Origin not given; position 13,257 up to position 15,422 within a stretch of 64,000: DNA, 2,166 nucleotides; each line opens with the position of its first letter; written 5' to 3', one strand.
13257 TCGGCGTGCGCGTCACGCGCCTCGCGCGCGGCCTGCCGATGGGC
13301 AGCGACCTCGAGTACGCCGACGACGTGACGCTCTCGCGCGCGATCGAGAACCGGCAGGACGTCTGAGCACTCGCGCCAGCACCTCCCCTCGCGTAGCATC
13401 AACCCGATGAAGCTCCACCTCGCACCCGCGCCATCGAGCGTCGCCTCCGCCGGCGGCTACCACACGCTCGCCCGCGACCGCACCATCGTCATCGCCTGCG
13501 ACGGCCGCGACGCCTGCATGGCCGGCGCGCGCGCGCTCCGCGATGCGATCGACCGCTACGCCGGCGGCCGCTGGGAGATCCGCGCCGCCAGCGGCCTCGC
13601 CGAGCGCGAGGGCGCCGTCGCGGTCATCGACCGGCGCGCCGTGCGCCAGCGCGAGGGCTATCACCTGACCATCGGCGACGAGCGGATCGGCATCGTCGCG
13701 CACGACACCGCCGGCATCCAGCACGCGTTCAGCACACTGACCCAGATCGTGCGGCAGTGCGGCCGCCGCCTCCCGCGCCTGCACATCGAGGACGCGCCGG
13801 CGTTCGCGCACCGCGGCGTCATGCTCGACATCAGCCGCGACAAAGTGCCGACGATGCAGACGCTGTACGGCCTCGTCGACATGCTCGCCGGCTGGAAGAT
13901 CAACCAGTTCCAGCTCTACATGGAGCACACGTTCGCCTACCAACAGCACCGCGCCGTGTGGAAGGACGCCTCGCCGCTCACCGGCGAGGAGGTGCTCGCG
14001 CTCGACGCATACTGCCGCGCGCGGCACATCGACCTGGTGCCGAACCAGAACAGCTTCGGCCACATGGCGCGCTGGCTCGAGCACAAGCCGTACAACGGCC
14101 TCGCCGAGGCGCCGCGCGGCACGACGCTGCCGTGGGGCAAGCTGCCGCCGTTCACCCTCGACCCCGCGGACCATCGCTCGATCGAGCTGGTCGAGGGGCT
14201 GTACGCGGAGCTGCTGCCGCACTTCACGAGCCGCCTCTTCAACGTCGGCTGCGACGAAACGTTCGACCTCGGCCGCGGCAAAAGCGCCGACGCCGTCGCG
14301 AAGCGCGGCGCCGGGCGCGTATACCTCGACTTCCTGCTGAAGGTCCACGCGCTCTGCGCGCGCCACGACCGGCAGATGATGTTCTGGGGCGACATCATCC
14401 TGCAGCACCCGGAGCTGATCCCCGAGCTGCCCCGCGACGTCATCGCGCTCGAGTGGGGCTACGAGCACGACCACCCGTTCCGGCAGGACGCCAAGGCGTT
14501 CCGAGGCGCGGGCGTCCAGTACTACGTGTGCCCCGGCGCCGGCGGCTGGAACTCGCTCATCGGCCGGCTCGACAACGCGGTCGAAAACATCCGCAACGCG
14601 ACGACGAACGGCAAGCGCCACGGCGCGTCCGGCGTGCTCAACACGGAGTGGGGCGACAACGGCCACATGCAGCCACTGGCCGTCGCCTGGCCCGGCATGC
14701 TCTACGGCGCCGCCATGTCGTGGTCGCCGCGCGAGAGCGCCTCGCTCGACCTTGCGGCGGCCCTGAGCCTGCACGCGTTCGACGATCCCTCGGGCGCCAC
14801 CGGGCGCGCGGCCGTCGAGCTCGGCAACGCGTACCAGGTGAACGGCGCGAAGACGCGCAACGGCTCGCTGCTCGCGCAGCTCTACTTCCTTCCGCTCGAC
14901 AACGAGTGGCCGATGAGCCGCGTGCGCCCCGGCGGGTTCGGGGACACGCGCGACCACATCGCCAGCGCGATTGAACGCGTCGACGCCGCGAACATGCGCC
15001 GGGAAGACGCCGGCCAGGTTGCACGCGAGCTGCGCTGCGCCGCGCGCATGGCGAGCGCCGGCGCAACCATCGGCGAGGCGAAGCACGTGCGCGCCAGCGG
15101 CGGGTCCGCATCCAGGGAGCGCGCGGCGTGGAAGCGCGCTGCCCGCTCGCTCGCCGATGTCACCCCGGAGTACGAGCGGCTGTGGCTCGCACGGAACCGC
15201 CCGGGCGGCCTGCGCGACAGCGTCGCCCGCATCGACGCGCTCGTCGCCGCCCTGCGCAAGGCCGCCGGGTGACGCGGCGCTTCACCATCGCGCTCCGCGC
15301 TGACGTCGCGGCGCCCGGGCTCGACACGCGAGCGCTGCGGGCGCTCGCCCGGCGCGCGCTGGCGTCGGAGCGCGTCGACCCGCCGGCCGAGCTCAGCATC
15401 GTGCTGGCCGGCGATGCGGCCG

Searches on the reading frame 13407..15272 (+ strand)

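Call 76: search_protein_families(library=pfam, proteins=[window:13407-15272:+], max_evalue=0.01)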
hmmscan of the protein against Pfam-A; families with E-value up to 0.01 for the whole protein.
window:13407-15272:+ (621 aa): 3 families
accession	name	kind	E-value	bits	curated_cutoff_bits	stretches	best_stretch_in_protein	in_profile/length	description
PF00728.28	Glyco_hydro_20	-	4.9e-16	59.4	22.3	1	133-353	1-242/348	Glycosyl hydrolase family 20, catalytic domain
PF02838.20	Glyco_hydro_20b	-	6.7e-13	49.9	26.1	1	4-130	3-124/124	Glycosyl hydrolase family 20, domain 2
PF14845.11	Glycohydro_20b2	-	0.0056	17.9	27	0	82-114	97-130/130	beta-acetyl hexosaminidase like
